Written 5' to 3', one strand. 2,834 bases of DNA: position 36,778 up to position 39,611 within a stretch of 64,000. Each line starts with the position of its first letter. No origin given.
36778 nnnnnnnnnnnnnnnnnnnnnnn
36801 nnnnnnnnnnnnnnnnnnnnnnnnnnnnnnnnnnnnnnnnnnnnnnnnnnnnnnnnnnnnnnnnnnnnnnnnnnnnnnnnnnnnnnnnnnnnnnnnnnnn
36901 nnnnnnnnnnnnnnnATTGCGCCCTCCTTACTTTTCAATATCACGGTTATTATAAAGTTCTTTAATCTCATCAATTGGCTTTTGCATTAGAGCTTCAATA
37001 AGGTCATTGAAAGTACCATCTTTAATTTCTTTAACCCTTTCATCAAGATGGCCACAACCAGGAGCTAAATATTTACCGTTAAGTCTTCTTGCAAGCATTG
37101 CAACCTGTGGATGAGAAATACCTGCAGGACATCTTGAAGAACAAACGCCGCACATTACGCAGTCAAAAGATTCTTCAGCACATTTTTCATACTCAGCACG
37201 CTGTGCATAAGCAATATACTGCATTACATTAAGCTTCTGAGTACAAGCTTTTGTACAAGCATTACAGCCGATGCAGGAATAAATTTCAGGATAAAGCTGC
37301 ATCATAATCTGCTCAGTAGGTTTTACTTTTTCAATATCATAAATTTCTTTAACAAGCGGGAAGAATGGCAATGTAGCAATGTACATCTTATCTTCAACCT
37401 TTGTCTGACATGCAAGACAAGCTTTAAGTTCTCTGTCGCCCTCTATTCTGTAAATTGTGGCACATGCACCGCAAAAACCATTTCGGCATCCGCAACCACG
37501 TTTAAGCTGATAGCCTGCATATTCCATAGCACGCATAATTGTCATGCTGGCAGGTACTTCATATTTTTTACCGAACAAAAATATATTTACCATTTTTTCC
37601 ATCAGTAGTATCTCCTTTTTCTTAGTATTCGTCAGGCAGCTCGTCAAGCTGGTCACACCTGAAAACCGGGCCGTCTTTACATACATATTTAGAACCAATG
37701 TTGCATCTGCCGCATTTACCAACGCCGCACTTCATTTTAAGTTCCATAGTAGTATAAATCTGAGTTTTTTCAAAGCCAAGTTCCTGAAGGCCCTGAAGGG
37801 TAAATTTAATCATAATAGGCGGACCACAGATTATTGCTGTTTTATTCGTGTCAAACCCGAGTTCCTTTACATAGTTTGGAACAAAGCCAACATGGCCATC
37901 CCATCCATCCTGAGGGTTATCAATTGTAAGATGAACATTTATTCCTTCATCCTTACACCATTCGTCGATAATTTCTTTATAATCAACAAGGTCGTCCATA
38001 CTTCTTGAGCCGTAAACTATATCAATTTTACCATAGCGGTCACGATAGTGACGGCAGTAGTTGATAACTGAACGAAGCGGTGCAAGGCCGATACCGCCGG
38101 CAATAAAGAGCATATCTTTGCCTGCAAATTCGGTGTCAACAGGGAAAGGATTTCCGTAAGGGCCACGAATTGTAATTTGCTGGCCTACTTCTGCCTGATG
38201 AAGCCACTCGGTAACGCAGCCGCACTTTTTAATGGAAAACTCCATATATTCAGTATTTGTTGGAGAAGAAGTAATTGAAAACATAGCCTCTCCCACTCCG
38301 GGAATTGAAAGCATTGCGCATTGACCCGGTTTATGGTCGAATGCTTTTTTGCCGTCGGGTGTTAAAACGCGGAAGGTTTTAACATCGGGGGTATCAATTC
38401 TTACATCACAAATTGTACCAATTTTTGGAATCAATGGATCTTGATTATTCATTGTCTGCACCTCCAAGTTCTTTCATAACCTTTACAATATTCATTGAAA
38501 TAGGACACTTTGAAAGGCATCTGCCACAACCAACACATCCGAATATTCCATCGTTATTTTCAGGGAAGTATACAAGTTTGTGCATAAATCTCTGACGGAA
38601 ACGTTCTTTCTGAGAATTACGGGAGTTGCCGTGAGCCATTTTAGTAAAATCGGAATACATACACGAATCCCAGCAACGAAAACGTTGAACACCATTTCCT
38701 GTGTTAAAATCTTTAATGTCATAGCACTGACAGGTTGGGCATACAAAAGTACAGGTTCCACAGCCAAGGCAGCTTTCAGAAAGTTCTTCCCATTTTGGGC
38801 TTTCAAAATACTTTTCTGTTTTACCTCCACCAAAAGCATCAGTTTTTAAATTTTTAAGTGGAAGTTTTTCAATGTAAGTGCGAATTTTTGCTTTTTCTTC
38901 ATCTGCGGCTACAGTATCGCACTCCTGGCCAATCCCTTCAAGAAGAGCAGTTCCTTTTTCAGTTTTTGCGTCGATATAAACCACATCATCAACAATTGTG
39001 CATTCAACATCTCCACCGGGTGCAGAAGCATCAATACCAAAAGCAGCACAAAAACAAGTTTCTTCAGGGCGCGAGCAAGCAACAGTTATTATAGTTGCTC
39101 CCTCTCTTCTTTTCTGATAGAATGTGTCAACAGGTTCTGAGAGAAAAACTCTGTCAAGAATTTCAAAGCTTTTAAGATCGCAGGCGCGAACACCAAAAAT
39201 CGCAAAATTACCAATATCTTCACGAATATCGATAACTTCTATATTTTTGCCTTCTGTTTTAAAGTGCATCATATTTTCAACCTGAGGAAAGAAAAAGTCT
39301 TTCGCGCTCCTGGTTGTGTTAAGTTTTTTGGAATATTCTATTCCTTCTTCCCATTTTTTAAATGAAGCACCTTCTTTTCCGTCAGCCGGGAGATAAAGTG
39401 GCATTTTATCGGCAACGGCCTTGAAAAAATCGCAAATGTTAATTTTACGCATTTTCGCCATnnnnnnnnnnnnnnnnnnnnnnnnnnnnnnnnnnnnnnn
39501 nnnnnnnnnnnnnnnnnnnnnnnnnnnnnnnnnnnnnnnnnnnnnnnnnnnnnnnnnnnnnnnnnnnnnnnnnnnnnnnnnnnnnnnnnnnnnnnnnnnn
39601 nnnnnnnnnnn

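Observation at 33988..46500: Twelve-gene operon fusing the reductive C4 branch (mdh, fumC, soluble two-subunit fumarate reductase) with a complete HdrABC-MvhD-Flx-like module: candidate flavin-based electron-bifurcating fumarate reductase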

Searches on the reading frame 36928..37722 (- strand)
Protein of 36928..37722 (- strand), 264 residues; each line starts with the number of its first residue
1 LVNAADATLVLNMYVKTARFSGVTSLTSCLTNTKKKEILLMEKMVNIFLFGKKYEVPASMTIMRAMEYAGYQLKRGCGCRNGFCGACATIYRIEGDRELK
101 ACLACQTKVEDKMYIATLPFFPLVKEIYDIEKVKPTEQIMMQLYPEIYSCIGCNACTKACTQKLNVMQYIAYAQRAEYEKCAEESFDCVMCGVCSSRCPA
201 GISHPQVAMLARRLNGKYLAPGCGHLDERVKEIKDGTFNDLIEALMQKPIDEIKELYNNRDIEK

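Call 4: search_protein_families(library=pfam, proteins=[window:36928-37722:-], max_evalue=0.001)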
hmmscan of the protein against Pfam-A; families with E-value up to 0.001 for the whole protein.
window:36928-37722:- (264 aa): 8 families
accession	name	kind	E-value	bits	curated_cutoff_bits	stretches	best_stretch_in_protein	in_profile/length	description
PF13183.11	Fer4_8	-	4.2e-07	30.8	27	1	147-202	2-68/68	4Fe-4S dicluster domain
PF12838.12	Fer4_7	-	9.7e-07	29.6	27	1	149-202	1-52/52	4Fe-4S dicluster domain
PF13187.11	Fer4_9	-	4.7e-06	27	27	1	150-201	2-50/52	4Fe-4S dicluster domain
PF00111.32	Fer2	-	6.4e-06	26.5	21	1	52-109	8-76/77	2Fe-2S iron-sulfur cluster binding domain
PF13510.11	Fer2_4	-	3.5e-05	24.2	22.8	1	43-117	2-79/82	2Fe-2S iron-sulfur cluster binding domain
PF14697.11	Fer4_21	-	0.00011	22.7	35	1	149-200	7-53/59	4Fe-4S dicluster domain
PF13085.11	Fer2_3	-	0.00017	22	27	1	73-127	46-98/107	2Fe-2S iron-sulfur cluster binding domain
PF13534.11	Fer4_17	-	0.00049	21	22.2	1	149-203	1-61/61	4Fe-4S dicluster domain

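Call 5: search_protein_families(library=ncbifam, proteins=[window:36928-37722:-], max_evalue=0.001)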
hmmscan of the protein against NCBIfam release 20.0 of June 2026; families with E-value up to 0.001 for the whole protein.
window:36928-37722:- (264 aa): 19 families
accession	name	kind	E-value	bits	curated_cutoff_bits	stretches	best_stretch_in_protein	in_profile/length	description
NF004898.0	PRK06259.1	equivalog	1.7e-10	40.2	385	1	51-130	18-98/488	fumarate reductase (CoM/CoB) subunit TfrB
TIGR01945.1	rnfC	subfamily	3.8e-10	38.9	245.95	1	147-206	362-422/435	RnfABCDGE type electron transport complex subunit C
NF003454.1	PRK05035.1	equivalog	5.4e-09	35.1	345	1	141-202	360-422/556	electron transport complex subunit RsxC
NF040763.1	FeFe_hydrog_A6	exception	1.9e-08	33.1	765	1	137-202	134-204/571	NADH-dependent [FeFe] hydrogenase, group A6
TIGR00384.1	dhsB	subfamily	3e-08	33.4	88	1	54-127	17-96/222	succinate dehydrogenase and fumarate reductase iron-sulfur protein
TIGR00314.1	cdhA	equivalog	1.3e-07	29.8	781.3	1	141-208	392-459/784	CO dehydrogenase/acetyl-CoA synthase complex subunit alpha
NF004616.0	PRK05950.1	subfamily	7.8e-07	28.5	228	0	78-128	57-106/238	succinate dehydrogenase iron-sulfur subunit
NF041837.1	rnfC_Methano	equivalog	1.9e-06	27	650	1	122-207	336-418/438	Rnf electron transport complex subunit RnfC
TIGR01971.1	NuoI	subfamily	2.3e-06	27.2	113.05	1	138-201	32-96/121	NADH-quinone oxidoreductase, chain I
NF040762.1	Hydr_FeFe_Clost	exception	3.1e-05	22.8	900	0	149-201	145-202/572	ferredoxin hydrogenase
TIGR02512.1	FeFe_hydrog_A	subfamily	4.4e-05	22.5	405.95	1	148-201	7-65/375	[FeFe] hydrogenase, group A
TIGR02912.1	sulfite_red_C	equivalog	6e-05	22.2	324.1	1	146-201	167-216/314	sulfite reductase subunit C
NF010071.0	PRK13552.1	equivalog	6.6e-05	22.3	264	0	71-199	49-162/241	fumarate reductase iron-sulfur subunit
TIGR00403.1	ndhI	equivalog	0.00012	21.8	302.35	1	128-200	42-116/183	NAD(P)H-quinone oxidoreductase subunit I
NF042909.1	FMH_DH_FwdF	exception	0.00015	21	375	1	148-201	15-70/336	tungsten-dependent formylmethanofuran dehydrogenase subunit FwdF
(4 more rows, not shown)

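Call 32: search_protein_families(library=pfam, proteins=[window:36928-37602:-], max_evalue=10)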
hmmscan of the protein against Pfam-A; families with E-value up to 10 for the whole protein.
window:36928-37602:- (224 aa): 16 families
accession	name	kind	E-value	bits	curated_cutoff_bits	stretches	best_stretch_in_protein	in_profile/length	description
PF13183.11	Fer4_8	-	2.2e-07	31.7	27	2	107-162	2-68/68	4Fe-4S dicluster domain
PF12838.12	Fer4_7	-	7.3e-07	30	27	1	109-162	1-52/52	4Fe-4S dicluster domain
PF13187.11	Fer4_9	-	3.5e-06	27.4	27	1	110-161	2-50/52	4Fe-4S dicluster domain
PF00111.32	Fer2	-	4.8e-06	26.9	21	1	12-69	8-76/77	2Fe-2S iron-sulfur cluster binding domain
PF13510.11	Fer2_4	-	2.5e-05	24.7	22.8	1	3-77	2-79/82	2Fe-2S iron-sulfur cluster binding domain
PF14697.11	Fer4_21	-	8e-05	23.1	35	1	109-160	7-53/59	4Fe-4S dicluster domain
PF13085.11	Fer2_3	-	0.00013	22.3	27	1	33-87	46-98/107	2Fe-2S iron-sulfur cluster binding domain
PF13237.11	Fer4_10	-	0.00022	21.5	25.5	2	109-159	8-53/53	4Fe-4S dicluster domain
PF13534.11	Fer4_17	-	0.00034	21.5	22.2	2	109-163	1-61/61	4Fe-4S dicluster domain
PF12797.12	Fer4_2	-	0.0098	16.3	24.5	2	109-120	9-20/22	4Fe-4S binding domain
PF12800.12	Fer4_4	-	0.014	16.2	24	2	109-121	3-15/17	4Fe-4S binding domain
PF00037.32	Fer4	-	0.029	14.6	21.1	2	147-161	7-21/24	4Fe-4S binding domain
PF14440.12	XOO_2897-deam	-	0.046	14.3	27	1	98-137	47-86/101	Xanthomonas XOO_2897-like deaminase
PF03367.19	Zn_ribbon_ZPR1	-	0.42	10.5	23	1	60-81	7-28/56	ZPR1 zinc-finger domain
PF13746.11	Fer4_18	-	5.3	7.7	27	2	135-162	48-75/114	4Fe-4S dicluster domain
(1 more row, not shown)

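Call 54: search_solved_structures(query=window:36928-37602:-, max_evalue=0.01, show_alignments=2)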
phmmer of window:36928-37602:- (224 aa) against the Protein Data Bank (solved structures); distinct sequences matched with E-value up to 0.01: 73 (the best 60 are shown).
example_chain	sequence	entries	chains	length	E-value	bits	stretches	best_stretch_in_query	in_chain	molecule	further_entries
9eri_C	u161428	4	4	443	1.6e-06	31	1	108-162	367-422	Na(+)-translocating ferredoxin:NAD(+) oxidoreductase complex subunit C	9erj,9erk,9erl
8ahx_C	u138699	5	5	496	2.4e-05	27.1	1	109-162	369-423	Ion-translocating oxidoreductase complex subunit C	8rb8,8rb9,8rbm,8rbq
6hum_I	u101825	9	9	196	8.7e-05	25.3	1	88-161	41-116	NAD(P)H-quinone oxidoreductase subunit I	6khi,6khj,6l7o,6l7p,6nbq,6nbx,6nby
9hyu_C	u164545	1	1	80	0.00012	24.8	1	109-163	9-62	Photosystem I iron-sulfur center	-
2wsc_C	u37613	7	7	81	0.00014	24.7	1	107-163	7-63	PHOTOSYSTEM I IRON-SULFUR CENTER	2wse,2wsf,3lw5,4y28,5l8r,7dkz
7dr0_C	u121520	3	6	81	0.00015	24.6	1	107-166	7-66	Photosystem I iron-sulfur center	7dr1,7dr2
9e0j_K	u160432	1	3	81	0.00017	24.3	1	107-167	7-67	Photosystem I iron-sulfur center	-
7wfd_AC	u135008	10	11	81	0.00017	24.3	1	107-163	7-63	Photosystem I iron-sulfur center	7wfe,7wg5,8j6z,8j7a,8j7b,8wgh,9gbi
2o01_C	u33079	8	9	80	0.00018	24.2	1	108-163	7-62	Photosystem I iron-sulfur center | PsaC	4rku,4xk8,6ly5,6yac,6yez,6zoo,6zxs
9grx_c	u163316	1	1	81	0.0002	24.1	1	107-163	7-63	Photosystem I iron-sulfur center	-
9s1l_C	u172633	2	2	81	0.00027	23.7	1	107-166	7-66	Photosystem I iron-sulfur center (PsaC)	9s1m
5zji_C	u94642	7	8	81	0.00029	23.6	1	107-163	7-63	photosystem I subunit VII | Photosystem I iron-sulfur center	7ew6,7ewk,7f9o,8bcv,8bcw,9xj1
2bs2_B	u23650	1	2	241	0.00032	23.5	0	32-87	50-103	QUINOL-FUMARATE REDUCTASE IRON-SULFUR SUBUNIT B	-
6ijj_C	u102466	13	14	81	0.00034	23.4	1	107-164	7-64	PsaC | Photosystem I iron-sulfur center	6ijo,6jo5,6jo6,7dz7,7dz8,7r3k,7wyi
8htu_C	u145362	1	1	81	0.00034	23.4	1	107-168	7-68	Photosystem I iron-sulfur center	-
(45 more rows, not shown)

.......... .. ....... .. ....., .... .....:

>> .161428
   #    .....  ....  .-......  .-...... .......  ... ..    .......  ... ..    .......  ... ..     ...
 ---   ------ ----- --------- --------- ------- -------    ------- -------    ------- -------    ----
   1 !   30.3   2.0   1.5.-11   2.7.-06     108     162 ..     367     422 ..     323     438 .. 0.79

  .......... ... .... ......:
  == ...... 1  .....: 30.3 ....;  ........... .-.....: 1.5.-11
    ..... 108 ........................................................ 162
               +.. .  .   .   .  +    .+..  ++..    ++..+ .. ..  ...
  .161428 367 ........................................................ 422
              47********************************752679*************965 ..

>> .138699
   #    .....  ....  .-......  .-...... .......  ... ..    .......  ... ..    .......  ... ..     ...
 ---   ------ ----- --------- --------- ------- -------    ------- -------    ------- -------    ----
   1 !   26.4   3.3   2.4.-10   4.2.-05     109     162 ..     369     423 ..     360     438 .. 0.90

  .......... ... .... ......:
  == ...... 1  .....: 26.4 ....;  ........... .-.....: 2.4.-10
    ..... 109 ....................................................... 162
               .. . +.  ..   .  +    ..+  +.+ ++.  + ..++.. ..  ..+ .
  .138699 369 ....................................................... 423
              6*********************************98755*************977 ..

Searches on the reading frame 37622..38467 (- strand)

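Call 4: search_protein_families(library=pfam, proteins=[window:37622-38467:-], max_evalue=0.001)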
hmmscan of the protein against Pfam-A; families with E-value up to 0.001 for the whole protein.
window:37622-38467:- (281 aa): 3 families
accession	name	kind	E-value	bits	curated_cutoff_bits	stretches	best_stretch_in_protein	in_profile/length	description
PF00175.26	NAD_binding_1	-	1.5e-14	55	22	1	121-223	1-107/109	Oxidoreductase NAD-binding domain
PF10418.14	DHODB_Fe-S_bind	-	9.9e-10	38.4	23.9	1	244-274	3-40/41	Iron-sulfur cluster binding domain of dihydroorotate dehydrogenase B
PF00970.30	FAD_binding_6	-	5.7e-07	30.3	21.1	1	27-106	12-96/99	Oxidoreductase FAD-binding domain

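Call 5: search_protein_families(library=ncbifam, proteins=[window:37622-38467:-], max_evalue=0.001)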
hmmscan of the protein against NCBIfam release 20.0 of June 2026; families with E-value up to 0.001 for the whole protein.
window:37622-38467:- (281 aa): 24 families
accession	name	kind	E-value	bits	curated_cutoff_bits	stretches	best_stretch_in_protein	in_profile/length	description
NF006220.0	PRK08345.1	subfamily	4.5e-68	229.6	395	1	6-270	2-283/294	cytochrome-c3 hydrogenase subunit gamma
TIGR02911.1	sulfite_red_B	equivalog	5.3e-59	199.4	288.6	1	13-271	4-253/261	anaerobic sulfite reductase subunit AsrB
NF040835.1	sulfhyd_HydG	equivalog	3.3e-58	197.3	650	1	30-270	35-280/292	NADPH-dependent hydrogenase/sulfhydrogenase 1 subunit gamma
NF040830.1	sulfhyd_ShyC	equivalog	1.3e-52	178.8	600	1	21-270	13-277/288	NAD(P)-dependent hydrogenase/sulfhydrogenase 2 subunit gamma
NF000796.0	PRK00054.1-1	equivalog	8.5e-47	159.5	224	1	15-275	4-236/254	dihydroorotate dehydrogenase electron transfer subunit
NF000798.0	PRK00054.1-3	equivalog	5.4e-29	101.5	219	1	40-273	26-241/244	dihydroorotate dehydrogenase electron transfer subunit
NF040810.1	BenC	equivalog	1.1e-21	77.4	430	1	22-238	112-326/333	benzoate 1,2-dioxygenase electron transfer component BenC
NF000799.0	PRK00054.1-4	equivalog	1.7e-21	76.5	314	1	71-273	63-255/258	dihydroorotate dehydrogenase electron transfer subunit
NF045803.1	MethMoxFADbindMmoC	equivalog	2e-21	76.2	500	1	38-239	133-337/343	aromatic/alkene monooxygenase hydroxylase FAD-binding subunit MmoC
TIGR01941.1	nqrF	equivalog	3.6e-20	72.3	295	1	80-237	237-398/405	NADH:ubiquinone reductase (Na(+)-transporting) subunit F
NF008822.0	PRK11872.1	equivalog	8.5e-20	71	402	1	19-239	111-332/341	anthranilate 1,2-dioxygenase electron transfer component AntC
NF004862.0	PRK06222.1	subfamily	1.2e-19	70.9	220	1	42-275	25-249/281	sulfide/dihydroorotate dehydrogenase-like FAD/NAD-binding protein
NF009414.0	PRK12778.1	equivalog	3.9e-19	68.4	1103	1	40-275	23-249/752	bifunctional dihydroorotate dehydrogenase B NAD binding subunit/NADPH-dependent glutamate synthase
NF000797.0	PRK00054.1-2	equivalog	2.1e-18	66.6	270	1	82-272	82-263/267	dihydroorotate dehydrogenase electron transfer subunit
NF058606.1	GlBtMonoRdsGbcB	equivalog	8.4e-18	64.4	500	1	23-236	22-241/362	glycine betaine monooxygenase reductase subunit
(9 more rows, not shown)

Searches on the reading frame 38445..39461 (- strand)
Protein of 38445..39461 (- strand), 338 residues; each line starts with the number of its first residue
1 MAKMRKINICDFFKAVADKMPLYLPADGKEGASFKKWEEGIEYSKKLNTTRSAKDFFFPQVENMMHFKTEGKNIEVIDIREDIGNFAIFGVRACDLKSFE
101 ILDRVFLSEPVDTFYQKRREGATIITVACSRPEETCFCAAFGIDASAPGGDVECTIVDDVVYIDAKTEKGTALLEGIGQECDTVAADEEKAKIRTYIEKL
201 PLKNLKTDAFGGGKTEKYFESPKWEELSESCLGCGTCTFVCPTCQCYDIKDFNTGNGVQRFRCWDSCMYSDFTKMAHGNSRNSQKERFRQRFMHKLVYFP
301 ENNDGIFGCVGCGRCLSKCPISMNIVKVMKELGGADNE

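Call 4: search_protein_families(library=pfam, proteins=[window:38445-39461:-], max_evalue=0.001)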
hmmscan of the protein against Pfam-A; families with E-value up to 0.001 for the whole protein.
window:38445-39461:- (338 aa): 9 families
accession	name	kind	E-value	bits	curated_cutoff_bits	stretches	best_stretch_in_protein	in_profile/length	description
PF17179.9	Fer4_22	-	7.8e-31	107.2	27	1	230-322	1-94/95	4Fe-4S dicluster domain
PF13183.11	Fer4_8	-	3.5e-07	31.1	27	1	229-321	3-66/68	4Fe-4S dicluster domain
PF13534.11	Fer4_17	-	5.9e-07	30.4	22.2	0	263-323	8-60/61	4Fe-4S dicluster domain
PF12797.12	Fer4_2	-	2.3e-06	27.7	24.5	1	228-243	7-22/22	4Fe-4S binding domain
PF13187.11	Fer4_9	-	3.4e-06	27.4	27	0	262-320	7-48/52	4Fe-4S dicluster domain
PF14697.11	Fer4_21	-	7.5e-06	26.4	35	0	225-246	35-56/59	4Fe-4S dicluster domain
PF00037.32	Fer4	-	2.5e-05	24.4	21.1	0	229-243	6-20/24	4Fe-4S binding domain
PF13237.11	Fer4_10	-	2.6e-05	24.5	25.5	0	308-321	8-21/53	4Fe-4S dicluster domain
PF12838.12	Fer4_7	-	3e-05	24.8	27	0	220-243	27-50/52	4Fe-4S dicluster domain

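Call 5: search_protein_families(library=ncbifam, proteins=[window:38445-39461:-], max_evalue=0.001)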
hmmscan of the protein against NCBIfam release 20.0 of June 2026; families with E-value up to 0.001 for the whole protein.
window:38445-39461:- (338 aa): 6 families
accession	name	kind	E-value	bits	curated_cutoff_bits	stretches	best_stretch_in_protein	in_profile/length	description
NF040829.1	sulfhyd_ShyB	equivalog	1.3e-50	172.3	690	1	3-333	5-330/334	NAD(P)-dependent hydrogenase/sulfhydrogenase 2 subunit beta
NF040833.1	sulfhyd_HydB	equivalog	1e-46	159.5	750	1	3-334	5-337/367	NADPH-dependent hydrogenase/sulfhydrogenase 1 subunit beta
TIGR02910.1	sulfite_red_A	equivalog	2.2e-44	152.1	323.15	1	37-332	49-326/334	anaerobic sulfite reductase subunit AsrA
NF041890.1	hdrC_Methbact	equivalog_domain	0.00022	20.9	270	0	302-322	24-44/192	ferredoxin:CoB-CoM heterodisulfide reductase subunit HdrC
TIGR01945.1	rnfC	subfamily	0.00026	19.7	245.95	0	229-243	402-416/435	RnfABCDGE type electron transport complex subunit C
NF004914.0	PRK06273.1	equivalog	0.00093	19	163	0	227-244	49-66/167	ferredoxin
